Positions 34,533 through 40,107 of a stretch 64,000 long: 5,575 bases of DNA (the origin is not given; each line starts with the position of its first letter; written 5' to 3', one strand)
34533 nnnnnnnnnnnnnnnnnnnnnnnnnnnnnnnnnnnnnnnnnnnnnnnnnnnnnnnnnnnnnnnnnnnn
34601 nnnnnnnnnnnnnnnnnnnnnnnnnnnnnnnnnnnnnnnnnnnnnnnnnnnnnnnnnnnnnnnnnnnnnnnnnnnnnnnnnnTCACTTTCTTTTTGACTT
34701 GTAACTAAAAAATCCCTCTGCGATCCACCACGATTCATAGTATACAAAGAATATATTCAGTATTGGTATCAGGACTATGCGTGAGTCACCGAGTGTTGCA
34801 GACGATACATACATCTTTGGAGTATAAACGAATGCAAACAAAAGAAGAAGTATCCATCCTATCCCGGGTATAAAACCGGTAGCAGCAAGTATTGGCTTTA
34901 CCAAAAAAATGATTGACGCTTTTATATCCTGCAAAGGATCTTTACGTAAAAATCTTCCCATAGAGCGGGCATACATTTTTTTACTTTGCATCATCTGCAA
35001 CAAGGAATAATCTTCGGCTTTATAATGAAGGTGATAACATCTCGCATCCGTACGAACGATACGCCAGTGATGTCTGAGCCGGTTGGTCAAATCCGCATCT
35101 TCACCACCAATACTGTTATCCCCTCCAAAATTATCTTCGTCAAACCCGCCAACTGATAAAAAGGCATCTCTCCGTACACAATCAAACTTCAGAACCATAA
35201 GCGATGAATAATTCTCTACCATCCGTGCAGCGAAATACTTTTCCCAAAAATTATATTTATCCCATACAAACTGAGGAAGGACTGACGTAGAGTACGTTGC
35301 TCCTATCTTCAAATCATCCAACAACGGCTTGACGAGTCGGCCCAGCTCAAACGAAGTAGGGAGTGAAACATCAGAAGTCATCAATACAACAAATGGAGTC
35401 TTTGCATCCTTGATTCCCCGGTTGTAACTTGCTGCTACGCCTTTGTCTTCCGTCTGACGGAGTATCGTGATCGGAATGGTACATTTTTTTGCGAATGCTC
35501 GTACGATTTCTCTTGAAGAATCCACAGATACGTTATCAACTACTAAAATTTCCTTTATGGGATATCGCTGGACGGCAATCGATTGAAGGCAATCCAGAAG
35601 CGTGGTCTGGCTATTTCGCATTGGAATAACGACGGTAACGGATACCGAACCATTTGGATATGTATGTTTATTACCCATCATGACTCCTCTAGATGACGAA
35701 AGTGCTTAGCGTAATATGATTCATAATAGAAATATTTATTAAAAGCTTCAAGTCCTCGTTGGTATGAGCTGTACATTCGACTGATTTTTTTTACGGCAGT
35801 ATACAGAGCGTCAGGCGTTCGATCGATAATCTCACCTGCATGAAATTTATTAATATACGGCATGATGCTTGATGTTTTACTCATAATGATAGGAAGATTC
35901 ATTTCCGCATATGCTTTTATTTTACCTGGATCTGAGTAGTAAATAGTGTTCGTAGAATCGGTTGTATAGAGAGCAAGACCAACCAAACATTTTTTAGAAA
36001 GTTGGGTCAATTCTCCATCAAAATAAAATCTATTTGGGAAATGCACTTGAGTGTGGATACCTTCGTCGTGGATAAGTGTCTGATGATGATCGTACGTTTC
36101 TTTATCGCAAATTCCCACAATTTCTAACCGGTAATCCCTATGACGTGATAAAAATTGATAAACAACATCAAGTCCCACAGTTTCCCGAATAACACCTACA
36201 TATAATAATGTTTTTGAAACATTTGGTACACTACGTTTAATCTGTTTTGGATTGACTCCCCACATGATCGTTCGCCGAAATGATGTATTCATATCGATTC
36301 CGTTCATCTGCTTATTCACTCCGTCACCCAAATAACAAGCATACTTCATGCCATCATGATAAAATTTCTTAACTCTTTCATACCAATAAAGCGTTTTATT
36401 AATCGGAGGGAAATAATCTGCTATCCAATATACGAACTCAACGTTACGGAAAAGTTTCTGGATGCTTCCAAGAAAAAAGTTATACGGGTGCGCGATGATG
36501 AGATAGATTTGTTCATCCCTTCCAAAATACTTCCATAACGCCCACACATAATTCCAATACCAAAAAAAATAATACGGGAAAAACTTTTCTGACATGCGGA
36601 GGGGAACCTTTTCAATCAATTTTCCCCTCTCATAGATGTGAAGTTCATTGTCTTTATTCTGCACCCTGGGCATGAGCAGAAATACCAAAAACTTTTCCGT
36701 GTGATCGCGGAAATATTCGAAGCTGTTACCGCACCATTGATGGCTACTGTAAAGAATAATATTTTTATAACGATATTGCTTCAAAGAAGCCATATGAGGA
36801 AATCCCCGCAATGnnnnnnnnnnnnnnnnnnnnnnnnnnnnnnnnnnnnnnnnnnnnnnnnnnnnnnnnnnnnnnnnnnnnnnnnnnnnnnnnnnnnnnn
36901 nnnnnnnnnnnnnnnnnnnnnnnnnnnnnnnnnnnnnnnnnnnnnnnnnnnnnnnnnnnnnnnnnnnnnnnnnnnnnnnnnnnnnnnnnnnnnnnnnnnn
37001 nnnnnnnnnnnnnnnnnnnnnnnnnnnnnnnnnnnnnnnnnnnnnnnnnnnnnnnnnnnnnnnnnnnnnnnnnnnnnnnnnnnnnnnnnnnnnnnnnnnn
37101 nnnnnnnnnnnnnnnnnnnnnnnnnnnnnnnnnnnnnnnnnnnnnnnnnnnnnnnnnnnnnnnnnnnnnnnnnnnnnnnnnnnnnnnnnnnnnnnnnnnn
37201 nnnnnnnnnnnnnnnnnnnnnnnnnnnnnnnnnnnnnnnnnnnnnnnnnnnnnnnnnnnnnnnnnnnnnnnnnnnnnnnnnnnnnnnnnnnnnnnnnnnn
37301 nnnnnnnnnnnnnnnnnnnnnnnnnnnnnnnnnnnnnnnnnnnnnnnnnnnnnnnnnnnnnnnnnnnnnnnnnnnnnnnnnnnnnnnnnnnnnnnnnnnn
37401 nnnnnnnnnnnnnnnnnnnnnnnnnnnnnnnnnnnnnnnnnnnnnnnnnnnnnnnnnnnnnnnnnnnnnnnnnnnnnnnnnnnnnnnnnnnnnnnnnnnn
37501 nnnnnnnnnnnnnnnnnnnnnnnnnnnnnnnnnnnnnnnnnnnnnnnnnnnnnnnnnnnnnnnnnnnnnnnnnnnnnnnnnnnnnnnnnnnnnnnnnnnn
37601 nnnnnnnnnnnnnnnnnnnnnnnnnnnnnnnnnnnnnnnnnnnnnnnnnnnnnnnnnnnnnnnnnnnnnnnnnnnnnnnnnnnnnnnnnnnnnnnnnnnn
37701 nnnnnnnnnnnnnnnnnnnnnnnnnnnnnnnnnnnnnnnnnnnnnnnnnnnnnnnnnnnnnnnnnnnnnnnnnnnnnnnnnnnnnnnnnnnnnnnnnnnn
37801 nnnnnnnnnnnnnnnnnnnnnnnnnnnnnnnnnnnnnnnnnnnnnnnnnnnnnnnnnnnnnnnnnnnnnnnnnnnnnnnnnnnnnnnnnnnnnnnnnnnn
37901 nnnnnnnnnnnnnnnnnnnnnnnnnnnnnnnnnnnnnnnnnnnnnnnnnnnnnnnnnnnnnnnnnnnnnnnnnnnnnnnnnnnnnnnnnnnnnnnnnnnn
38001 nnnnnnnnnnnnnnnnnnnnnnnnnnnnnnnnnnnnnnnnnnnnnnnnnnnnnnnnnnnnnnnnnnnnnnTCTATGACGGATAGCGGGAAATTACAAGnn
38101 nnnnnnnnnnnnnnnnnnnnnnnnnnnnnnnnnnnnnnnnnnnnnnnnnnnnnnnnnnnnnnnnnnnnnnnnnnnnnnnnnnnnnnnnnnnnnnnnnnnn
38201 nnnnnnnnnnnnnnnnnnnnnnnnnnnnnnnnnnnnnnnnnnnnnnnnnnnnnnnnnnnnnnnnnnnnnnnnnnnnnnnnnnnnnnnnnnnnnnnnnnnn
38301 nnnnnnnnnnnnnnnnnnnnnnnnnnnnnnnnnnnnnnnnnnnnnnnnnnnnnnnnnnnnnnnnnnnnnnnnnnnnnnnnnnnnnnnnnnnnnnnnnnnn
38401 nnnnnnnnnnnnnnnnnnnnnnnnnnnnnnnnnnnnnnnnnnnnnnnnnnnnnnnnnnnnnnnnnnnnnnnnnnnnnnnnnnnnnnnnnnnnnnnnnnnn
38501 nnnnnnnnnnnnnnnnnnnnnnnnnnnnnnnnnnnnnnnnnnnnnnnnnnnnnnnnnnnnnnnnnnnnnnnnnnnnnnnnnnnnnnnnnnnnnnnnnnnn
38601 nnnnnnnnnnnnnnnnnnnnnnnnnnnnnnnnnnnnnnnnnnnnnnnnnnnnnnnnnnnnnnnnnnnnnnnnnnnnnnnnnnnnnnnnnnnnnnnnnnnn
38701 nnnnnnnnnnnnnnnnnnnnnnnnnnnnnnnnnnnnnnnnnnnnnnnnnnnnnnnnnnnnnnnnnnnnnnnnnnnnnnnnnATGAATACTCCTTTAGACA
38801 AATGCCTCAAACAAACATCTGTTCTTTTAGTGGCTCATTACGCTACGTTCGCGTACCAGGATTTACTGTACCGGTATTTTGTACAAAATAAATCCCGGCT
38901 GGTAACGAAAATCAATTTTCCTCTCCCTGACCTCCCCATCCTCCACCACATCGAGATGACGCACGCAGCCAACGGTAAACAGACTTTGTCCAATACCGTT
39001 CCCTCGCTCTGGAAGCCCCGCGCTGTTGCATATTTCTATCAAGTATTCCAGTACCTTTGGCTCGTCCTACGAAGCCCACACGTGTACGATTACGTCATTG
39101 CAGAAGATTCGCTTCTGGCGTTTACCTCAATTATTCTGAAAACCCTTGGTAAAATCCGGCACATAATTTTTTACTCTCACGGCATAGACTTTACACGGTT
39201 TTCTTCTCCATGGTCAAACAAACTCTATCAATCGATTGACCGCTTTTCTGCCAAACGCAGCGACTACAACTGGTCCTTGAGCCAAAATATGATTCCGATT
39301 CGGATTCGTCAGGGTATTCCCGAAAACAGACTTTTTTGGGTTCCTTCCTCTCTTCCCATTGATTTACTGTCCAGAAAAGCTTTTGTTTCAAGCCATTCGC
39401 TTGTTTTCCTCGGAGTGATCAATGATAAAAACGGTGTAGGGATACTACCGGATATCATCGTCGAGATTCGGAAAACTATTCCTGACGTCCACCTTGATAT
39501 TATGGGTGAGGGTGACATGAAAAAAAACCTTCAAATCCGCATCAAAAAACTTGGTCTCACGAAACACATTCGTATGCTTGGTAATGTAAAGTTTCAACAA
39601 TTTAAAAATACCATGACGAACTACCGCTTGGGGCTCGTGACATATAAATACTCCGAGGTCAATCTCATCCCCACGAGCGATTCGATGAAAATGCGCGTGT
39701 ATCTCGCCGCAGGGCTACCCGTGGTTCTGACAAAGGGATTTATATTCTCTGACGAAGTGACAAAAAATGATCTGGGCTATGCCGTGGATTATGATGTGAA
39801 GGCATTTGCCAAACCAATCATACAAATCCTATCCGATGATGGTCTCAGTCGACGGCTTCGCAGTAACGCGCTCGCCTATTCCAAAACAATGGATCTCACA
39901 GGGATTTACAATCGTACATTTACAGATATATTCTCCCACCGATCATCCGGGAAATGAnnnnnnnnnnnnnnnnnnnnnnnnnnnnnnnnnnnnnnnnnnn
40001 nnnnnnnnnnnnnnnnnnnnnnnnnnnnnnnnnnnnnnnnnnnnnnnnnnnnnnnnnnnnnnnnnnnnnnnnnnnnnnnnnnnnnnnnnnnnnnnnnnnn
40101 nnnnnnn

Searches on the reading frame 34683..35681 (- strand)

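Call 6: search_protein_families(library=pfam, proteins=[window:34683-35681:-], max_evalue=0.001)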
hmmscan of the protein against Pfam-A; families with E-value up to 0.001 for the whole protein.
window:34683-35681:- (332 aa): 3 families
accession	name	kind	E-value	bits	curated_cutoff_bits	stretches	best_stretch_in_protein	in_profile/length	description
PF00535.33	Glycos_transf_2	-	1e-22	81.3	23.3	1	16-144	1-130/168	Glycosyl transferase family 2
PF13641.12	Glyco_tranf_2_3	-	7.2e-12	46.2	27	1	15-209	3-202/230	Glycosyltransferase like family 2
PF10111.15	Glyco_tranf_2_2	-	5.4e-10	39.7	27.3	1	16-228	1-223/276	Glycosyltransferase like family 2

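Call 23: search_protein_families(library=ncbifam, proteins=[window:34683-35681:-], max_evalue=0.01)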
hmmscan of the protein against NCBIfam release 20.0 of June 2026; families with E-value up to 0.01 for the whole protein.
window:34683-35681:- (332 aa): 21 families
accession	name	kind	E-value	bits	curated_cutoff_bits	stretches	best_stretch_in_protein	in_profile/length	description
TIGR03965.1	mycofact_glyco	equivalog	9.8e-22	77.4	280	2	12-106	73-166/467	mycofactocin biosynthesis glycosyltransferase MftF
NF041875.1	EPS_EpsD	equivalog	3.7e-16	59.5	370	1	15-249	1-235/325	exopolysaccharide biosynthesis glycosyltransferase EpsD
NF007482.0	PRK10073.1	equivalog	3.4e-12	46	423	1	13-104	6-95/334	glycosyltransferase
TIGR04283.1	glyco_like_mftF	equivalog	5.1e-12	45.8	182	1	16-214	2-181/221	TIGR04283 family arsenosugar biosynthesis glycosyltransferase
TIGR03111.1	glyc2_xrt_Gpos1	hypoth_equivalog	2e-11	43.3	363.95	1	13-108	49-145/439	TIGR03111 family XrtG-associated glycosyltransferase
TIGR03937.1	PgaC_IcaA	equivalog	4.7e-11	42.3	422.3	1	13-129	45-159/407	poly-beta-1,6-N-acetyl-D-glucosamine synthase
NF053739.1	GlytfEpsEBac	equivalog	2.8e-10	39.6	450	1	15-112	3-101/265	glycosyltransferase EpsE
NF047683.1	TeichurnBiosyTuaG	equivalog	5.2e-10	39.4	400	1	14-104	7-96/252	teichuronic acid biosynthesis protein TuaG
NF038302.1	EPS_HpsE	equivalog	5.1e-09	35.5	300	1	14-104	2-96/307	hormogonium polysaccharide biosynthesis glycosyltransferase HpsE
NF045692.1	OglycostaseCruG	equivalog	1.4e-08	34.1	600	1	9-66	37-94/386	2'-O-glycosyltransferase CruG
NF041394.1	GtaseAglG_Halo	equivalog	1.6e-07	30.9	440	1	13-207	3-202/304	glucosyl-dolichyl phosphate glucuronosyltransferase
NF010496.0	PRK13915.1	equivalog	2.4e-07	30.2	262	1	12-126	30-148/307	glucosyl-3-phosphoglycerate synthase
NF050819.1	PolSacchBiosHfsG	equivalog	2.7e-07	30.1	500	1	8-105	7-102/302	polysaccharide biosynthesis protein HfsG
NF038299.1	EPS_HpsN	equivalog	8.9e-07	28.2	425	1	14-128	2-114/317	hormogonium polysaccharide biosynthesis glycosyltransferase HpsN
TIGR03469.1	HpnB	hypoth_equivalog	7.3e-06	25.2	379.25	1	13-74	44-108/386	hopene-associated glycosyltransferase HpnB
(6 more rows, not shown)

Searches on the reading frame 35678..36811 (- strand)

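Call 6: search_protein_families(library=pfam, proteins=[window:35678-36811:-], max_evalue=0.001)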
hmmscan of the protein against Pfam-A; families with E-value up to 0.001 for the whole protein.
window:35678-36811:- (377 aa): 1 family
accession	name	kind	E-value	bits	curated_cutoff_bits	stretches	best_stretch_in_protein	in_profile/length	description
PF00534.26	Glycos_transf_1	-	3.7e-07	30.3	26.4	1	197-347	13-159/172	Glycosyl transferases group 1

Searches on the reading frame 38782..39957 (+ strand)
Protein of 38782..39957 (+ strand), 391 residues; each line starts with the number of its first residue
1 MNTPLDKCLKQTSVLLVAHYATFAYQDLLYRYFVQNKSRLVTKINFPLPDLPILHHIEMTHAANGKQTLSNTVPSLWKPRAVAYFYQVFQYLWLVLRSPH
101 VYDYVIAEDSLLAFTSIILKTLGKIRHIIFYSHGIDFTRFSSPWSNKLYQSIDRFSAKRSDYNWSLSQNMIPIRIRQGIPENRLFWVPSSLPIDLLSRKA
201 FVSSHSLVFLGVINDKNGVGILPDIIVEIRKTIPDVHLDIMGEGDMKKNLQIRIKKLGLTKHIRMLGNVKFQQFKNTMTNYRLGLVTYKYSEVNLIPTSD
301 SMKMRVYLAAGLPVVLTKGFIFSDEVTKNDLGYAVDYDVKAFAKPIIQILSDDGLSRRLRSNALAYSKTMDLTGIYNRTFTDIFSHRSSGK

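Call 6: search_protein_families(library=pfam, proteins=[window:38782-39957:+], max_evalue=0.001)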
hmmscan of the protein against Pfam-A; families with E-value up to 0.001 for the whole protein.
window:38782-39957:+ (391 aa): 2 families
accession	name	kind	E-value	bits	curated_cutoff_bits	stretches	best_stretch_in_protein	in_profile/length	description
PF00534.26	Glycos_transf_1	-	1.6e-14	54.2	26.4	1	207-363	18-169/172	Glycosyl transferases group 1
PF13692.12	Glyco_trans_1_4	-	1e-12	49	27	1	206-352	3-142/142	Glycosyl transferases group 1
